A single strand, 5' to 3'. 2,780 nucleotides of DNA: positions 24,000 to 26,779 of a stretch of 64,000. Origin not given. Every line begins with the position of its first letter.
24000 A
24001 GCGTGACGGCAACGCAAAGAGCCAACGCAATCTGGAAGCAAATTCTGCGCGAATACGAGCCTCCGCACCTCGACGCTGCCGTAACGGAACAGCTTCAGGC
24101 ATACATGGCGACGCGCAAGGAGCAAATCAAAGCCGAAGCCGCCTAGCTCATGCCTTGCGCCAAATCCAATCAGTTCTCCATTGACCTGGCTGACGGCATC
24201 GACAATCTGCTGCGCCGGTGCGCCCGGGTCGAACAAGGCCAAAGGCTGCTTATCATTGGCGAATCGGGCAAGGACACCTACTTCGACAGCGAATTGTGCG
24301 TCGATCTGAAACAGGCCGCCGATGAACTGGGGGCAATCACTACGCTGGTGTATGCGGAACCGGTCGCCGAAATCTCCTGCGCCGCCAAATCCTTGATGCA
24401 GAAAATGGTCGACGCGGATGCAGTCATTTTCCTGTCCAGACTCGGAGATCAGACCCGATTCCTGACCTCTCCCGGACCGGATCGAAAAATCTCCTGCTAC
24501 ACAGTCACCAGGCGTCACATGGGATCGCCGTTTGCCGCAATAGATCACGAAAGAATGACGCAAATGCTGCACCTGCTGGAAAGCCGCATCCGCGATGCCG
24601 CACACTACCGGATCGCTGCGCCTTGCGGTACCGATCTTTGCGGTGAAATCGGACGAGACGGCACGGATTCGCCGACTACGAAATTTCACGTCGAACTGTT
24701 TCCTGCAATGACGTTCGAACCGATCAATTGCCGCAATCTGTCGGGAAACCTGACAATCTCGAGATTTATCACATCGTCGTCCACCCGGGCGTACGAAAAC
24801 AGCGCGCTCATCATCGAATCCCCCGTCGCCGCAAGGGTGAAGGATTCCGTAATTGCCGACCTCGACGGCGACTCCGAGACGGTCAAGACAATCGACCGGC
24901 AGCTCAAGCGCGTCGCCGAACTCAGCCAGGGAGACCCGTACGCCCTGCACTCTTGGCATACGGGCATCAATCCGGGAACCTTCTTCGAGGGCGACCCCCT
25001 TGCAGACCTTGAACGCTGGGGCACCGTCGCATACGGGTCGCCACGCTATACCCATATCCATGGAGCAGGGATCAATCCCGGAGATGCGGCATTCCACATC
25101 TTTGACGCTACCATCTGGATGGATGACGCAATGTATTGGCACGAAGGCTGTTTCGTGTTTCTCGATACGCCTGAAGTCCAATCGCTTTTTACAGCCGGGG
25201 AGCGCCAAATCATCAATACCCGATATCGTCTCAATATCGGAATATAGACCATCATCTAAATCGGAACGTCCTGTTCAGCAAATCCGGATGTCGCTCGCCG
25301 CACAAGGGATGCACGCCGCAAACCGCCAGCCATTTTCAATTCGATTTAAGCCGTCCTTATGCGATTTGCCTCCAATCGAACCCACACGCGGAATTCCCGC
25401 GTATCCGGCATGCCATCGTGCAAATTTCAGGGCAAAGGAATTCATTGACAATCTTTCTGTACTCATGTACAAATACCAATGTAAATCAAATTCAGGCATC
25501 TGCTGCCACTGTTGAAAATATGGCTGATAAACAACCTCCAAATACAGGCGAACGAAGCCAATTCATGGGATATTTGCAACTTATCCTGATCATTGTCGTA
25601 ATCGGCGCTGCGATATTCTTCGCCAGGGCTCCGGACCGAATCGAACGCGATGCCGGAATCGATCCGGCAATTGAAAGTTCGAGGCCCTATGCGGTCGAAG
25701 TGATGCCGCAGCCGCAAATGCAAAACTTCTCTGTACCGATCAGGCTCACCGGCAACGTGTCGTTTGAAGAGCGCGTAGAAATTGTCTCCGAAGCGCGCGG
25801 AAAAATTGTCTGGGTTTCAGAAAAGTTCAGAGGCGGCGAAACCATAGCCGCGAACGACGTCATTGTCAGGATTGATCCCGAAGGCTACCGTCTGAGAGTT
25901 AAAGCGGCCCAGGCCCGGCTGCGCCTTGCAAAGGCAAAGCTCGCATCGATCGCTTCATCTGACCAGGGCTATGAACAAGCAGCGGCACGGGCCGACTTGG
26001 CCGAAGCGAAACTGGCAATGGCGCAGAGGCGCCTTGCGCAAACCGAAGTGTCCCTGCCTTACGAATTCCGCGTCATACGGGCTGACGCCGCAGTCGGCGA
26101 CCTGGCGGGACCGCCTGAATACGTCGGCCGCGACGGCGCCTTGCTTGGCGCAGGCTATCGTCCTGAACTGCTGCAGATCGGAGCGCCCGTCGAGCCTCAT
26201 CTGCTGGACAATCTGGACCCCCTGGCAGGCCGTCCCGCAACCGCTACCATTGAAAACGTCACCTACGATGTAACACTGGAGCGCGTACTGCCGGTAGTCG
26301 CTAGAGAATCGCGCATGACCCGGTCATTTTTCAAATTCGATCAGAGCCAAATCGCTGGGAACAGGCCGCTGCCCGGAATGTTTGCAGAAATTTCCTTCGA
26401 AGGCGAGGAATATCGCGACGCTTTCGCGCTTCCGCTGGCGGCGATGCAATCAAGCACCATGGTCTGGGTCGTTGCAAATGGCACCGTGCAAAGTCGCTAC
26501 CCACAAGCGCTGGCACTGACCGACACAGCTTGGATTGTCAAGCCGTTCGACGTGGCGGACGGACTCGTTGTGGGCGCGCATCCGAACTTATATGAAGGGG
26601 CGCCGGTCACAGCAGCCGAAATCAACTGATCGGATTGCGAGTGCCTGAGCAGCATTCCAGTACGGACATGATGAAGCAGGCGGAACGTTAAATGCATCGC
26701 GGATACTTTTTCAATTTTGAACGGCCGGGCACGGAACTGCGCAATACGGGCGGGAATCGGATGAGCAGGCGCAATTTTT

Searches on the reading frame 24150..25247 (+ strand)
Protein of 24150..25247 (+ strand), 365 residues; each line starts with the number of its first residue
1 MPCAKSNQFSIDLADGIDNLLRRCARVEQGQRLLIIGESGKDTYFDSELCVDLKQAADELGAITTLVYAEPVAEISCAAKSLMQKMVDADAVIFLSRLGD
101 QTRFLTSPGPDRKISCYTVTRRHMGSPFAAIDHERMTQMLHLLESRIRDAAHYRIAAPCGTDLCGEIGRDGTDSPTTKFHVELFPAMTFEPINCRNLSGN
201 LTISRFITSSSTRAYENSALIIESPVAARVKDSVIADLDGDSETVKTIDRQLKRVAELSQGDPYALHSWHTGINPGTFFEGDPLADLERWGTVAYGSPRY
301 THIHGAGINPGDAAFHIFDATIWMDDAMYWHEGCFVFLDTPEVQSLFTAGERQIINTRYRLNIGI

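Call 8: search_protein_families(library=pfam, proteins=[window:24150-25247:+])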
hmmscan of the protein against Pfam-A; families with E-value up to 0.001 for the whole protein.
window:24150-25247:+ (365 aa): 0 families

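Call 16: search_protein_families(library=ncbifam, proteins=[window:24150-25247:+], max_evalue=0.01)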
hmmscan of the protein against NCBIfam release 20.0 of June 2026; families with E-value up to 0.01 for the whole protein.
window:24150-25247:+ (365 aa): 0 families

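Call 20: find_homologous_proteins(query=window:24150-25244:+)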
Query window:24150-25244:+ (365 aa): 251 proteins with E <= 0.001 among 2852 candidates; the best 120 are listed.
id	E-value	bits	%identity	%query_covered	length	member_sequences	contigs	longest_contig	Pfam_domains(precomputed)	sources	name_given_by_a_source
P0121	1.9e-248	841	100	100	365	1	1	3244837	-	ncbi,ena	-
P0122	6.6e-152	524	64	97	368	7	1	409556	-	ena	-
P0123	3.2e-150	518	59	100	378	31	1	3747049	-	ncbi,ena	-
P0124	1.1e-148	513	60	97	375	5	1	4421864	-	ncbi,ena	-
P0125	5.0e-147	508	61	99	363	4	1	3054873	-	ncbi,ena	-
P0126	1.3e-146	506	63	97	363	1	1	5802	-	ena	-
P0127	2.1e-144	499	59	97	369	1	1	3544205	-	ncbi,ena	-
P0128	3.0e-141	489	60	97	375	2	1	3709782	-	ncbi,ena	-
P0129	4.2e-141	488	58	97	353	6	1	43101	-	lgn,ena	-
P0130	1.3e-140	487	59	97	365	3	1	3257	-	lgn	-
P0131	1.8e-140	486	57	99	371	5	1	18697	-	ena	-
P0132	2.7e-140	486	58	97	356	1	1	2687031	-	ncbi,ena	-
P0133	5.3e-139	481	57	98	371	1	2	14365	-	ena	-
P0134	1.8e-138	480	58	97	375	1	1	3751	-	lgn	-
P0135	6.7e-138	478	55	100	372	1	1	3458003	-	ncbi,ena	-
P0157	1.8e-107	378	46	96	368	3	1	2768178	-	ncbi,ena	-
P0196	4.5e-102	360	47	98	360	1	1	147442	-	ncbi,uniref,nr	ncbi:hypothetical protein [Cochlodiniinecator piscidefendens]|uniref:hypothetical protein n=1 Tax=Co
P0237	6.0e-98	346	45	97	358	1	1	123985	-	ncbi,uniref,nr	ncbi:hypothetical protein [Roseovarius sp. EL26]|uniref:hypothetical protein n=1 Tax=Roseovarius sp.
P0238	6.1e-98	346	45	97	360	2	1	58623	-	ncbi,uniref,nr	ncbi:hypothetical protein R5H32_17875 [Defluviimonas sp. D31]|uniref:hypothetical protein n=1 Tax=De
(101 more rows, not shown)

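Call 21: search_solved_structures(query=window:24150-25244:+, max_evalue=1)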
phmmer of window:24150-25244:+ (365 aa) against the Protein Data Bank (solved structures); distinct sequences matched with E-value up to 1: 1.
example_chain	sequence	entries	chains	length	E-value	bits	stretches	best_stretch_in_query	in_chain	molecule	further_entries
6wis_A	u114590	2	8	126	0.9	11.7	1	259-288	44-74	DUF411 domain-containing protein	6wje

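Call 29: search_protein_families(library=pfam, proteins=[window:24150-25247:+], max_evalue=1)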
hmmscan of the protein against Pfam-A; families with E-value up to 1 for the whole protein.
window:24150-25247:+ (365 aa): 0 families

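Call 30: predict_structure(alignment_id=A1)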
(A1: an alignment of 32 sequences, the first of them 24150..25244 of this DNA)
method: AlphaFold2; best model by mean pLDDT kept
length: 365 residues; sequences in the alignment: 32
mean_pLDDT: 91.2   pTM: 0.89
mean pLDDT of the five models: 91.2, 91.2, 89.9, 89.9, 89.6
residues with pLDDT >= 90: 290; 70-90: 54; 50-70: 13; < 50: 8
segments of 3 or more residues with pLDDT < 50: 1-8
pLDDT, mean of each block of 10 residues (from residue 1): 39 92 96 96 92 98 97 85 93 94 78 91 93 96 95 98 88 83 95 97 92 76 96 98 97 91 96 94 90 93 92 94 97 97 96 91 89
secondary structure, 60 per line:
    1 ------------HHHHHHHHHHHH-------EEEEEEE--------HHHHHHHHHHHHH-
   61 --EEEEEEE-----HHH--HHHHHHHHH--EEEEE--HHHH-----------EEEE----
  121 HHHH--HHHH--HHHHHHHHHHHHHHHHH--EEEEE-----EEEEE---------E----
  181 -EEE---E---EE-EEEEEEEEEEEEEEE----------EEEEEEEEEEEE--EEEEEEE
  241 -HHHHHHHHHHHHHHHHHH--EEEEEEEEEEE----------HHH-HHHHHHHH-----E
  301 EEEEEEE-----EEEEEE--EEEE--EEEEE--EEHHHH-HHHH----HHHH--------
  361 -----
elements in order: H13-24 E32-38 H47-59 E63-69 H80-88 E91-95 H98-101 E113-116 H121-124 H127-130 H133-149 E152-156 E162-166 E182-184 E195-209 E220-231 E234-240 H242-259 E262-272 H287-294 E300-307 E313-318 E321-324 E327-331 H336-339 H341-344 H349-352

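Call 40: find_encoding_contigs(protein=P0237, flank=10000, max_places=2)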
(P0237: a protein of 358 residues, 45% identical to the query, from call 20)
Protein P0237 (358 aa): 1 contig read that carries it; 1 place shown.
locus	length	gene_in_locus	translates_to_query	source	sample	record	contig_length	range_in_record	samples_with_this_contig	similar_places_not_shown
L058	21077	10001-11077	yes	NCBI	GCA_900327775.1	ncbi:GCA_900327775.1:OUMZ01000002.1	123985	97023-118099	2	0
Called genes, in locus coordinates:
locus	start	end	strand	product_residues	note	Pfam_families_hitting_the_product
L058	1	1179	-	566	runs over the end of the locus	-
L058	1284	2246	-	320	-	PF00126:HTH_1, PF03466:LysR_substrate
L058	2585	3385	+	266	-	-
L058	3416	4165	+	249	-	PF02311:AraC_binding (weak)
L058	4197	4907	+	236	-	PF03050:DDE_Tnp_IS66, PF13610:DDE_Tnp_IS240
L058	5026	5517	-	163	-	-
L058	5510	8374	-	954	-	PF13510:Fer2_4, PF00890:FAD_binding_2 (weak), PF07992:Pyr_redox_2 (weak), PF17806:SO_alpha_A3, PF01571:GCV_T, PF08669:GCV_T_C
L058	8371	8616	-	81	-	PF04267:SoxD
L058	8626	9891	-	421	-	PF01266:DAO, PF13450:NAD_binding_8 (weak)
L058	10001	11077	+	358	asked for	-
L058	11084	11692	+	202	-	-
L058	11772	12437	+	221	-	PF00392:GntR, PF07729:FCD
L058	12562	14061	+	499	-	PF00496:SBP_bac_5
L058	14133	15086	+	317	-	PF19300:BPD_transp_1_N, PF00528:BPD_transp_1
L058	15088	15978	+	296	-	PF00528:BPD_transp_1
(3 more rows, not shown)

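Call 43: find_encoding_contigs(protein=P0121, flank=1000, max_places=2)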
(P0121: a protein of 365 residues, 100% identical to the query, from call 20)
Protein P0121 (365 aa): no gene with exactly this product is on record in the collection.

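Call 57: search_solved_structures(query=A1, max_evalue=10, show_alignments=3)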
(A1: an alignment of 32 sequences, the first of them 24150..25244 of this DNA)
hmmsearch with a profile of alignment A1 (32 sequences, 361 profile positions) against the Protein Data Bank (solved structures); distinct sequences matched with E-value up to 10: 5.
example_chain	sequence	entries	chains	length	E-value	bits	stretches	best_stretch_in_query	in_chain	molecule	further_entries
1tll_A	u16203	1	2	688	0.49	12.7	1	47-125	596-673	Nitric-oxide synthase, brain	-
4arm_A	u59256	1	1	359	0.74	12.1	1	239-293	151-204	PESTICIN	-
4arm_B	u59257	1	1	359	0.74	12.1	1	239-293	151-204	PESTICIN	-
4arp_A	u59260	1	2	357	1.1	11.6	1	239-293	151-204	PESTICIN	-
8t1j_A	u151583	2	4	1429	1.7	10.9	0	47-125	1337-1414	Nitric oxide synthase 1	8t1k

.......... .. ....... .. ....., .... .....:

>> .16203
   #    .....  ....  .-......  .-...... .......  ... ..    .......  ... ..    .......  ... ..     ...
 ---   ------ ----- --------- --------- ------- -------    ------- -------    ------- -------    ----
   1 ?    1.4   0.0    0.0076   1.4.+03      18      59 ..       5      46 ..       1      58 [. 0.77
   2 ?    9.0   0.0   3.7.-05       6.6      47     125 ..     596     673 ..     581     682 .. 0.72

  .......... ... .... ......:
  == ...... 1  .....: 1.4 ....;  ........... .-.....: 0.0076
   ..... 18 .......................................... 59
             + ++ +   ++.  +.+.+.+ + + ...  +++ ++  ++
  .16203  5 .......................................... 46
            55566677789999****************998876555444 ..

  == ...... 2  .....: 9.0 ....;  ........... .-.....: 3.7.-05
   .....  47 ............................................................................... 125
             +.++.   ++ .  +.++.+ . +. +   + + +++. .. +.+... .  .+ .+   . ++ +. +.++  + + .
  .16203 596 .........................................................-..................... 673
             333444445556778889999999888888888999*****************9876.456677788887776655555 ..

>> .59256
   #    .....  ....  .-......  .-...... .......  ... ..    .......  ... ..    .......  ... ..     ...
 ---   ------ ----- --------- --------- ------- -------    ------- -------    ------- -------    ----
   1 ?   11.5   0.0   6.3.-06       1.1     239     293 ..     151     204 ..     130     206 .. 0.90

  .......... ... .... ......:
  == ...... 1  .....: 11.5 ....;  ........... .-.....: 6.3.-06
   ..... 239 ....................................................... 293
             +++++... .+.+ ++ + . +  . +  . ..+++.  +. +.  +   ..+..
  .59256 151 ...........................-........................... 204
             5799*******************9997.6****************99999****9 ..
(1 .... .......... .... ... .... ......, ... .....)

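Call 75: find_encoding_contigs(protein=P0196, flank=8000, max_places=1)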
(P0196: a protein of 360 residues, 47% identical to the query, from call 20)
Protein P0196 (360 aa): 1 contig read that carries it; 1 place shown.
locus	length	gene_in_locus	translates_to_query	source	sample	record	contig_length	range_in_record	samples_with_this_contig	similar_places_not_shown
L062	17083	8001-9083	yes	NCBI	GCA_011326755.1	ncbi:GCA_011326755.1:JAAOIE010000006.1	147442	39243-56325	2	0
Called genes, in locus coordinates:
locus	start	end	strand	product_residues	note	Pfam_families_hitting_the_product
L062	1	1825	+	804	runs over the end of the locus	PF01266:DAO, PF13738:Pyr_redox_3 (faint), PF16350:FAO_M, PF01571:GCV_T, PF08669:GCV_T_C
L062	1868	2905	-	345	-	PF00355:Rieske, PF00848:Ring_hydroxyl_A (faint), PF19112:VanA_C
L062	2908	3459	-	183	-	-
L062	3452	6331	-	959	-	PF13510:Fer2_4, PF00890:FAD_binding_2, PF01266:DAO (weak), PF01494:FAD_binding_3 (weak), PF12831:FAD_oxidored, PF17806:SO_alpha_A3, PF01571:GCV_T, PF08669:GCV_T_C, +3 more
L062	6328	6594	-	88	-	PF04267:SoxD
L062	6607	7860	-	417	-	PF01266:DAO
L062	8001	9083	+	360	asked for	-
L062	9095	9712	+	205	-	-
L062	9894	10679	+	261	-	PF05721:PhyH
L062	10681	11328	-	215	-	PF02798:GST_N, PF13417:GST_N_3 (weak), PF13409:GST_N_2 (weak), PF00043:GST_C, PF14497:GST_C_3, PF13410:GST_C_2 (weak)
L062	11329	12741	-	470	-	PF06253:MTTB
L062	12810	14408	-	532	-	PF00496:SBP_bac_5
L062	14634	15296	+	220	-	PF00392:GntR, PF07729:FCD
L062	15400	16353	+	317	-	PF19300:BPD_transp_1_N, PF00528:BPD_transp_1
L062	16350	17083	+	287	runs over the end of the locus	PF00528:BPD_transp_1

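Call 76: find_encoding_contigs(protein=P0238, flank=8000, max_places=1)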
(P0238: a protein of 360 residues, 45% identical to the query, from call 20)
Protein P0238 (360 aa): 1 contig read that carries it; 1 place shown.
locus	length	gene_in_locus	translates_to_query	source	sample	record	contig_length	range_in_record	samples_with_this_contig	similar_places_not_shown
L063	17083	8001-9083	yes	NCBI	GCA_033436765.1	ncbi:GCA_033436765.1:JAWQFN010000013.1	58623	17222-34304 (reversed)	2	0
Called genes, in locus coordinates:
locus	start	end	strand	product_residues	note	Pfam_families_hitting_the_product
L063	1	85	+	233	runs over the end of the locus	PF01177:Asp_Glu_race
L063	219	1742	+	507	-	PF06253:MTTB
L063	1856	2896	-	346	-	PF00355:Rieske, PF19112:VanA_C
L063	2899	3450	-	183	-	-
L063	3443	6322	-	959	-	PF13510:Fer2_4, PF00890:FAD_binding_2 (weak), PF07992:Pyr_redox_2 (weak), PF12831:FAD_oxidored, PF17806:SO_alpha_A3, PF01571:GCV_T, PF08669:GCV_T_C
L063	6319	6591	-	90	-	PF04267:SoxD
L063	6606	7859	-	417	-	PF01266:DAO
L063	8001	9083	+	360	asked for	-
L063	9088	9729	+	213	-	-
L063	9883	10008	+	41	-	-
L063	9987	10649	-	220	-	PF02798:GST_N, PF13409:GST_N_2, PF00043:GST_C, PF14497:GST_C_3 (weak), PF13410:GST_C_2 (weak)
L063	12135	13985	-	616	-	PF00496:SBP_bac_5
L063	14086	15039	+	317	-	PF19300:BPD_transp_1_N, PF00528:BPD_transp_1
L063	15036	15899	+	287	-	PF00528:BPD_transp_1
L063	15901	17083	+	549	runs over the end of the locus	PF13481:AAA_25 (faint), PF00005:ABC_tran, PF13555:AAA_29 (faint), PF13304:AAA_21 (weak), PF08352:oligo_HPY (faint), PF00005:ABC_tran, PF02463:SMC_N (weak)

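Call 77: find_encoding_contigs(protein=P0157, flank=8000, max_places=1)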
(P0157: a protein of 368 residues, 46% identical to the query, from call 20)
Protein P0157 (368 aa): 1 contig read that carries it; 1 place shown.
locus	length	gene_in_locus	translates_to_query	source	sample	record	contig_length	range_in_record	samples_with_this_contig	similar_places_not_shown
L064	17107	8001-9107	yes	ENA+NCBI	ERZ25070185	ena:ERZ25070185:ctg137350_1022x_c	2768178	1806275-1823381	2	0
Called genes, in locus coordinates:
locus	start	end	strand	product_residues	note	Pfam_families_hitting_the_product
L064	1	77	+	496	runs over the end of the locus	PF00496:SBP_bac_5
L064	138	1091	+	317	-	PF19300:BPD_transp_1_N (weak), PF00528:BPD_transp_1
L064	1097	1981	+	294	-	PF00528:BPD_transp_1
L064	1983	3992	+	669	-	PF03193:RsgA_GTPase (faint), PF00005:ABC_tran, PF13401:AAA_22 (faint), PF13304:AAA_21, PF08352:oligo_HPY, PF00005:ABC_tran, PF02463:SMC_N, PF08352:oligo_HPY, +3 more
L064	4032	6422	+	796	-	PF01266:DAO, PF13738:Pyr_redox_3 (faint), PF16350:FAO_M, PF01571:GCV_T, PF08669:GCV_T_C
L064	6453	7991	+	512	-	PF06253:MTTB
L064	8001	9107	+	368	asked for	-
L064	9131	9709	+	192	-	-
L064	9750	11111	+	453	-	PF00355:Rieske, PF19301:LigXa_C (faint)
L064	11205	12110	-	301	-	PF00294:PfkB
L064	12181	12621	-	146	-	PF01475:FUR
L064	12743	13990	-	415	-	PF01494:FAD_binding_3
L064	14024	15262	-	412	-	PF01266:DAO (faint), PF01494:FAD_binding_3, PF05834:Lycopene_cycl (faint)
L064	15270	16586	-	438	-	PF05195:AMP_N, PF00557:Peptidase_M24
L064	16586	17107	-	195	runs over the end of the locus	PF03695:UPF0149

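Call 85: search_protein_families(library=pfam, proteins=[L064:9131-9709:+, L062:9095-9712:+], max_evalue=0.05)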
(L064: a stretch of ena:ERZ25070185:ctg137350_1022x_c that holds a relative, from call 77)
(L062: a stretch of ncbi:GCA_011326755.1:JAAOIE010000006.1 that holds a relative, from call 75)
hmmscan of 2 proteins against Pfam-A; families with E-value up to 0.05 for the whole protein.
L064:9131-9709:+ (192 aa): 0 families

L062:9095-9712:+ (205 aa): 0 families

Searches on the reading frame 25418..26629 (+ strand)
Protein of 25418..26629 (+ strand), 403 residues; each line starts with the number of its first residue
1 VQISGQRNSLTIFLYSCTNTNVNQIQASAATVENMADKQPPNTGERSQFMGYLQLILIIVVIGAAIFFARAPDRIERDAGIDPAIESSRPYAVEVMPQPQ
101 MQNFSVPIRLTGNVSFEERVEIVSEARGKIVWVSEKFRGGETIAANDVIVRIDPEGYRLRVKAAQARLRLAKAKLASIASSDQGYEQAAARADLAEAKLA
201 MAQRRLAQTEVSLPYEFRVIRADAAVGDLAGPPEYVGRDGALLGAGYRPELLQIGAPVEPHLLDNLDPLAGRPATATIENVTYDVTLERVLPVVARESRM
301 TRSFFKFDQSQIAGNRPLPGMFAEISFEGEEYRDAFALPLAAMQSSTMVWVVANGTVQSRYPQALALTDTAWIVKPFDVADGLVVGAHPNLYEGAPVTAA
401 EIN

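Call 8: search_protein_families(library=pfam, proteins=[window:25418-26629:+])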
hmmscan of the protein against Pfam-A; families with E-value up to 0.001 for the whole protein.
window:25418-26629:+ (403 aa): 0 families

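Call 16: search_protein_families(library=ncbifam, proteins=[window:25418-26629:+], max_evalue=0.01)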
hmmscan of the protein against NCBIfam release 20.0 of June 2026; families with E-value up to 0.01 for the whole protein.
window:25418-26629:+ (403 aa): 8 families
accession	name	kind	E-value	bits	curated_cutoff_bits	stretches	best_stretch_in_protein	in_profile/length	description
TIGR01730.1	RND_mfp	subfamily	4.1e-18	65.4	94.9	1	103-398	10-320/322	efflux RND transporter periplasmic adaptor subunit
NF007785.0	PRK10476.1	equivalog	1.2e-10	40.7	376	1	118-176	47-103/347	multidrug transporter subunit MdtN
NF008589.1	PRK11556.1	equivalog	9.5e-06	24.7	391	1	100-213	63-176/392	MdtA/MuxA family multidrug efflux RND transporter periplasmic adaptor subunit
NF002939.0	PRK03598.1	equivalog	3e-05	23.3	393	1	107-206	33-131/332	secretion protein HlyD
NF045904.1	RND-peri-MexE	equivalog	4.7e-05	22.5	714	1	109-180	53-122/390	multidrug efflux RND transporter periplasmic adaptor subunit MexE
TIGR00998.1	8a0101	subfamily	8.4e-05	21.7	390.8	1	119-213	42-131/334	EmrA/EmrK family multidrug efflux transporter periplasmic adaptor subunit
NF033138.2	RND-peri-MexC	equivalog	0.0008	18.6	625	0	93-186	38-128/375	MexC family multidrug efflux RND transporter periplasmic adaptor subunit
TIGR03794.1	NHLM_micro_HlyD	equivalog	0.0033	16.4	156.2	1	120-216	59-154/421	NHLP bacteriocin system secretion protein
